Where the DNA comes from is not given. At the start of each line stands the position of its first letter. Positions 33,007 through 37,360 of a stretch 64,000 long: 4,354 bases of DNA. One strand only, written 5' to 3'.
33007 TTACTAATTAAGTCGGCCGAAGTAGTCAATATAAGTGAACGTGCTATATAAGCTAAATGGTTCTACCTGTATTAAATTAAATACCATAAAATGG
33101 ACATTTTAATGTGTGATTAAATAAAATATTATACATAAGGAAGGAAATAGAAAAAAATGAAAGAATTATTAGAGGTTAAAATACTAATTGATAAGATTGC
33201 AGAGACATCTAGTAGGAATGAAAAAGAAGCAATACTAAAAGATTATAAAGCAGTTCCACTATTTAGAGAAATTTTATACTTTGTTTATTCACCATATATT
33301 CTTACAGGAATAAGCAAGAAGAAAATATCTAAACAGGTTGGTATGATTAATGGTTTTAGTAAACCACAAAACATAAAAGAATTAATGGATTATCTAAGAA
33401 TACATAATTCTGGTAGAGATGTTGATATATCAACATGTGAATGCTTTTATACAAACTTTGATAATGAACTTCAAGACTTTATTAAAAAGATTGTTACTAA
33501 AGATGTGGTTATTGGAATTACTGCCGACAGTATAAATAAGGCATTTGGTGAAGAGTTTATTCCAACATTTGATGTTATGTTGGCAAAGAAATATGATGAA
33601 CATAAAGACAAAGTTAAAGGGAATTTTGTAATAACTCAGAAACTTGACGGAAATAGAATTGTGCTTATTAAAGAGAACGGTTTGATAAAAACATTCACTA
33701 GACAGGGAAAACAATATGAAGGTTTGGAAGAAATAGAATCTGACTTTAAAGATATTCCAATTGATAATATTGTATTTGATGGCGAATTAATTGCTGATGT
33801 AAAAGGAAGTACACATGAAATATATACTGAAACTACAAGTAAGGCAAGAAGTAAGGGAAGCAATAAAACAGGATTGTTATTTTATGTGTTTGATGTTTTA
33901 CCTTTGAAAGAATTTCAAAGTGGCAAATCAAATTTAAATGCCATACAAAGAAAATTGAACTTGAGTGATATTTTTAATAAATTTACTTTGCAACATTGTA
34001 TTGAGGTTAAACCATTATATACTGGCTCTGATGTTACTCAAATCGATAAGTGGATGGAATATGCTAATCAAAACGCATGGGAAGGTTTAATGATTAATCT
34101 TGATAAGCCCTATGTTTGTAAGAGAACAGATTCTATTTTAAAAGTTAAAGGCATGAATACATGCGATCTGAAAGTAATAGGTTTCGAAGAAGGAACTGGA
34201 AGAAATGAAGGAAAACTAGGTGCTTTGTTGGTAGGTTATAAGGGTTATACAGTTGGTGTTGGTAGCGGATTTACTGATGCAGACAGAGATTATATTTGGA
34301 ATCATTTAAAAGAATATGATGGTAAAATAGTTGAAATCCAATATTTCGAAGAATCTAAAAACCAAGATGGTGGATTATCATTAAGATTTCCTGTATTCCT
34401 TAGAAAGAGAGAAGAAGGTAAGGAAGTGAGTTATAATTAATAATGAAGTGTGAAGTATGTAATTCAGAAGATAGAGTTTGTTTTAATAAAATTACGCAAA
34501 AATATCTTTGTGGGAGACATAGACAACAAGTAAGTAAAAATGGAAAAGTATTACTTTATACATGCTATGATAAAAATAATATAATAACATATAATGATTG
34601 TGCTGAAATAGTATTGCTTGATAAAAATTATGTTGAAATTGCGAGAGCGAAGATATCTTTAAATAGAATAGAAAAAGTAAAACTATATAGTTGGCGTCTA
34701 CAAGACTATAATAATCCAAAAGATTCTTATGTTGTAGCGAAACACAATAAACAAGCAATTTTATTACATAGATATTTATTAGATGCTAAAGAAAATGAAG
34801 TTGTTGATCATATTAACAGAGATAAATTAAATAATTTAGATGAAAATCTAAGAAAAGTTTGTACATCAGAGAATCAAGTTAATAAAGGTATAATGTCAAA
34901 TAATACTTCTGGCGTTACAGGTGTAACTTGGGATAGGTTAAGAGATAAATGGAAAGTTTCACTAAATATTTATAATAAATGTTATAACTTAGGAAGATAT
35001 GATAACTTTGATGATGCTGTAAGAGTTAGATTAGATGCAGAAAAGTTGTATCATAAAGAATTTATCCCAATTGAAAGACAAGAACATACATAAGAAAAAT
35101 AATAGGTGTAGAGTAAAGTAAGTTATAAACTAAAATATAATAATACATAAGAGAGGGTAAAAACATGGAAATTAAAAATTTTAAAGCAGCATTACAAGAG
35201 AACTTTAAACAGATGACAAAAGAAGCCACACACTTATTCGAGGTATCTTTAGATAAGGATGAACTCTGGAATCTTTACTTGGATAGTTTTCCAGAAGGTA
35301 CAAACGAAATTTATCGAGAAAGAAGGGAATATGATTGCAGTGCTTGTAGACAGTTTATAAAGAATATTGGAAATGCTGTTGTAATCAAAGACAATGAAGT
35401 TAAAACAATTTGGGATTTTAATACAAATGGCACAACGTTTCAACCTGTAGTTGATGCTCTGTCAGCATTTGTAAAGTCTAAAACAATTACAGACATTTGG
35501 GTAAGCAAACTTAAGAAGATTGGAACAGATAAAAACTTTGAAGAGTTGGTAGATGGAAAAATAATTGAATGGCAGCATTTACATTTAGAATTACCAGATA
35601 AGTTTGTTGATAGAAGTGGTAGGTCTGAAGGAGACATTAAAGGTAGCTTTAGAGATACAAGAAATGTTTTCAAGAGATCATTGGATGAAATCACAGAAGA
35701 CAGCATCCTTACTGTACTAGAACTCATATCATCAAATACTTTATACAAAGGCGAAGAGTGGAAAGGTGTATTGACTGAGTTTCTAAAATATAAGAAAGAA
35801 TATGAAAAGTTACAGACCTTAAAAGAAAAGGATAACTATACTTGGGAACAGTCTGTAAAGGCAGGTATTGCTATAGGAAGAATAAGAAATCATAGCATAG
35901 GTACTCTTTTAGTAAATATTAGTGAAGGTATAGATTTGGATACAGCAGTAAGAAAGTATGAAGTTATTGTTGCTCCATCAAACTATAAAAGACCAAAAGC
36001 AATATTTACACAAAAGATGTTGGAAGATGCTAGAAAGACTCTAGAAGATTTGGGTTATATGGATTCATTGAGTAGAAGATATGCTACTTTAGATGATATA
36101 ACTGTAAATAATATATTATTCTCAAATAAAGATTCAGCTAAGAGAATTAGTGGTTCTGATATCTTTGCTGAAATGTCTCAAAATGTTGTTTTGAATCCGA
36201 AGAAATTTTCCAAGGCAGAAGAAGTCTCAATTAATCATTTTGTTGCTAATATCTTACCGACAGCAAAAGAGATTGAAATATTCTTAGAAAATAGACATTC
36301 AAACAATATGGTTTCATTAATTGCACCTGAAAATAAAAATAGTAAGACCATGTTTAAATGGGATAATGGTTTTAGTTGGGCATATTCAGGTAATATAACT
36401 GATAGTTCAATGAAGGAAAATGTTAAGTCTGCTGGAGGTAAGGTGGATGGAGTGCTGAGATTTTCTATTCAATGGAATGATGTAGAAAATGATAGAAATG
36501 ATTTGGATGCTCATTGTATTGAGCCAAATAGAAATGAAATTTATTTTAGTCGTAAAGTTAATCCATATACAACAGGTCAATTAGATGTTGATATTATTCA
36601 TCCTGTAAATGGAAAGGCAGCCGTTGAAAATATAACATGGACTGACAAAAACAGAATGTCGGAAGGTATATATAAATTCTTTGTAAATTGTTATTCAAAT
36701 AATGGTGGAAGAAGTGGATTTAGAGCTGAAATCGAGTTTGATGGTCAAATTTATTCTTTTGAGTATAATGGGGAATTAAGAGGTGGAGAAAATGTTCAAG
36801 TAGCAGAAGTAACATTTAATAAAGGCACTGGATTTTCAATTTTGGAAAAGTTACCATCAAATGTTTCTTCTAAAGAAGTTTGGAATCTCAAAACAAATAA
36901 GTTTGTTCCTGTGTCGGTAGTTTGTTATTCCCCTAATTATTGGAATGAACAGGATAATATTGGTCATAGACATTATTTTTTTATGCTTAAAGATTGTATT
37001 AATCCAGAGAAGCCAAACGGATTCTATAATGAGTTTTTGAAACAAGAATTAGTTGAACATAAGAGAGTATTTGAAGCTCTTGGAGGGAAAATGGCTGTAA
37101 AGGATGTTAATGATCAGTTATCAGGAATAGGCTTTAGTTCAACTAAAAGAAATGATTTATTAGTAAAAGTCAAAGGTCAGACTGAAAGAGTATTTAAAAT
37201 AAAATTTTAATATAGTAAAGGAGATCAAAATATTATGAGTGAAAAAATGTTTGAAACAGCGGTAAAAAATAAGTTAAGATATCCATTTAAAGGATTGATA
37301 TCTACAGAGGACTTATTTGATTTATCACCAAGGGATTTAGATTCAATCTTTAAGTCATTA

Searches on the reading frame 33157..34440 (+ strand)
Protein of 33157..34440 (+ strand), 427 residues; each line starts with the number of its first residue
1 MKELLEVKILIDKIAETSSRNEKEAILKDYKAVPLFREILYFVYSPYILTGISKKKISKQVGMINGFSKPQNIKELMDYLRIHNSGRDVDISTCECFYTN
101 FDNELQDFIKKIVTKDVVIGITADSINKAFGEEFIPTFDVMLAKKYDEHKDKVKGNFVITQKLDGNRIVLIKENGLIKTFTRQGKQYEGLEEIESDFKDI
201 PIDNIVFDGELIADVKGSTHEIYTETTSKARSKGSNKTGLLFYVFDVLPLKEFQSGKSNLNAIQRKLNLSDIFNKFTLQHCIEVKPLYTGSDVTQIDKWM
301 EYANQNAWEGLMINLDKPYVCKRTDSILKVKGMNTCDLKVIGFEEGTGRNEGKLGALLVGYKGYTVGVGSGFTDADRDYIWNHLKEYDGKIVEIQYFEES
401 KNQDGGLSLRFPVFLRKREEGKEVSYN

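Call 9: search_protein_families(library=phrogs, proteins=[window:33157-34440:+], max_evalue=0.00001)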
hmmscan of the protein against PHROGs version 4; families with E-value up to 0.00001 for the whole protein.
window:33157-34440:+ (427 aa): 2 families
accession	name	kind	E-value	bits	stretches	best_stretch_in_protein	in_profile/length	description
phrog_114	-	DNA, RNA and nucleotide metabolism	1.4e-93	315.6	1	2-420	86-500/634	ATP-dependent DNA ligase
phrog_12420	-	DNA, RNA and nucleotide metabolism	1.8e-27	97.1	1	1-129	1-127/133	ATP-dependent DNA ligase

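Call 10: search_protein_families(library=pfam, proteins=[window:33157-34440:+], max_evalue=0.00001)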
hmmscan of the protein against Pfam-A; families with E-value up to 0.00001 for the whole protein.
window:33157-34440:+ (427 aa): 2 families
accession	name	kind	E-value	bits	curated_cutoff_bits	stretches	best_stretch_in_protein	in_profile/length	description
PF01068.26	DNA_ligase_A_M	-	7.5e-17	62.1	26.2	1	141-331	2-204/204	ATP dependent DNA ligase domain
PF14743.12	DNA_ligase_OB_2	-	4.3e-14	52.7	28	1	345-418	1-66/66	DNA ligase OB-like domain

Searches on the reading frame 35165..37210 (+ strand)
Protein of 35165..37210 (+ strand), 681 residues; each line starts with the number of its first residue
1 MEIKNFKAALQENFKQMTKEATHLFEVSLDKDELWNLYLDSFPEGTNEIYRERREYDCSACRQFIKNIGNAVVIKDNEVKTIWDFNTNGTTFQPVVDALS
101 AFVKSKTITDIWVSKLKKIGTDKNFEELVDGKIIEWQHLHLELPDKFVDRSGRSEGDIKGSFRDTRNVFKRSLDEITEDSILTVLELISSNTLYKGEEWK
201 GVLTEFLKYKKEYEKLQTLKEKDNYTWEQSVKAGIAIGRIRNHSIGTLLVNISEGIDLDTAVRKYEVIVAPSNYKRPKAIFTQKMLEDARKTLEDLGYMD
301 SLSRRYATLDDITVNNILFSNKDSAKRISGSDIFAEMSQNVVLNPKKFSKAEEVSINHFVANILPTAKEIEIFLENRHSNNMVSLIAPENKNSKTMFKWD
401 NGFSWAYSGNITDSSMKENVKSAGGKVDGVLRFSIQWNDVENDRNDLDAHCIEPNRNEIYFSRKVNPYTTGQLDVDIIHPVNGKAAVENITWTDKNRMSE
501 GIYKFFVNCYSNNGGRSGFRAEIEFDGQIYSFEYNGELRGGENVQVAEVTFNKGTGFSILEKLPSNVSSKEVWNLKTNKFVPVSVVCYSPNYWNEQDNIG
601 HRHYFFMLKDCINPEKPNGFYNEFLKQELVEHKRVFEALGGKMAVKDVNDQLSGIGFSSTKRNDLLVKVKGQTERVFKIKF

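Call 9: search_protein_families(library=phrogs, proteins=[window:35165-37210:+], max_evalue=0.00001)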
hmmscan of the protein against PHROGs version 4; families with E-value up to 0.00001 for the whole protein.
window:35165-37210:+ (681 aa): 5 families
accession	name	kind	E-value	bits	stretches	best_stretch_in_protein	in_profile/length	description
phrog_1735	-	unknown function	3.9e-274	912.7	1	2-681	3-673/673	-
phrog_23228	-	unknown function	4e-150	501.6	1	205-681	3-472/472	-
phrog_25920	-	unknown function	1.6e-38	133.7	1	2-173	3-171/173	-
phrog_21434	-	unknown function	9.6e-28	97.5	1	2-89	3-89/93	-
phrog_38165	-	unknown function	3.2e-07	31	1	240-269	25-54/57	-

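Call 10: search_protein_families(library=pfam, proteins=[window:35165-37210:+], max_evalue=0.00001)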
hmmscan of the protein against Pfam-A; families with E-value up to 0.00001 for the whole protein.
window:35165-37210:+ (681 aa): 0 families

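Call 29: search_dna_similar(query=window:35165-37210:+, collection=phages, mode=protein, max_rows=25)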
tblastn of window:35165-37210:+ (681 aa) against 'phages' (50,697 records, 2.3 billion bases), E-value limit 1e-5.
Records with a match: 529; places in all: 531; records where one place covers at least 80% of the query: 460.
Best place of each record, by identity: 60-80% 29; <60% 500.
By first word of the organism name: Salmonella 159; Klebsiella 81; Bacillus 32; Escherichia 30; Caulobacter 28; Dickeya 21; Vibrio 20; Serratia 20; Xanthomonas 20; Pseudomonas 13; and 31 more.
By host as written in the record: - 56; Klebsiella pneumoniae 42; Salmonella enterica 26; Salmonella enterica subsp. enterica serovar Enteritidis PT1 21; Bacillus cereus 15; Salmonella enterica subsp. enterica serovar Typhimurium 14; Escherichia coli O157:H7 11; Dickeya solani 11; and 161 more.
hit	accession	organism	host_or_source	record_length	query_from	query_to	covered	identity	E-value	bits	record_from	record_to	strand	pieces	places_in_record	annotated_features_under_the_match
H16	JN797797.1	Bacillus phage BCP78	Bacillus cereus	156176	1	681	100%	68.7%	0e+0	985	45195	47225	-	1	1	hypothetical protein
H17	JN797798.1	Bacillus phage BCU4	Bacillus cereus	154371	1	681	100%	68.7%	0e+0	985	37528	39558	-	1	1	hypothetical protein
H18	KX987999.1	Bacillus phage BCP12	Bacillus cereus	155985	1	681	100%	68.7%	0e+0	985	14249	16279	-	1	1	hypothetical protein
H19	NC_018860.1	Bacillus phage BCP78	Bacillus cereus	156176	1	681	100%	68.7%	0e+0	985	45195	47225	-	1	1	hypothetical protein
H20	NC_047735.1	Bacillus phage BCU4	Bacillus cereus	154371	1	681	100%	68.7%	0e+0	985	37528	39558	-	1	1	hypothetical protein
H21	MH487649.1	Bacillus phage BC01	Bacillus cereus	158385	1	681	100%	68.7%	0e+0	984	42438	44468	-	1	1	hypothetical protein (x2)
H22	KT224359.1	Bacillus phage TsarBomba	Bacillus thuringiensis subsp. kurstaki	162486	1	681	100%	68.7%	0e+0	983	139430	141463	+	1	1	hypothetical protein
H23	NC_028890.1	Bacillus phage TsarBomba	Bacillus thuringiensis subsp. kurstaki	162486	1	681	100%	68.7%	0e+0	983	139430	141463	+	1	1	hypothetical protein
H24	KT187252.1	Bacillus phage PBC6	Bacillus cereus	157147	1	681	100%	68.6%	0e+0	979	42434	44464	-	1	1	hypothetical protein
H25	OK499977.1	Bacillus phage vB_BanH_Emiliahah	Bacillus anthracis Sterne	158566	1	681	100%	68.5%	0e+0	959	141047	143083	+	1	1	galactose-binding domain-like protein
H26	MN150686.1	Bacillus phage BC-T25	Bacillus sp.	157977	1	681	100%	68.2%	0e+0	960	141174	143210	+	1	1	hypothetical protein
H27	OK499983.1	Bacillus phage vB_BanH_McCartney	Bacillus anthracis Sterne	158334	1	681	100%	68.1%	0e+0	954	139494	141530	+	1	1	galactose-binding domain protein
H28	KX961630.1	Bacillus phage QCM8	-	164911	7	681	99%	67.7%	0e+0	947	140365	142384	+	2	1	hypothetical protein (x3)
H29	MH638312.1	Bacillus phage Kioshi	Bacillus thuringiensis kurstaki ATCC ...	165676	1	675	99%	67.3%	0e+0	936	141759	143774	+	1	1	221: hypothetical protein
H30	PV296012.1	Bacillus phage 0524phi7-1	Bacillus thuringiensis BtSerwer7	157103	1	681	100%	66.5%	0e+0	941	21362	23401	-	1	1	putative membrane protein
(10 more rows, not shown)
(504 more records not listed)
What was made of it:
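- The 681-aa ORF is 66-69% identical to proteins of Bacillus Herelleviridae phages (call 29).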
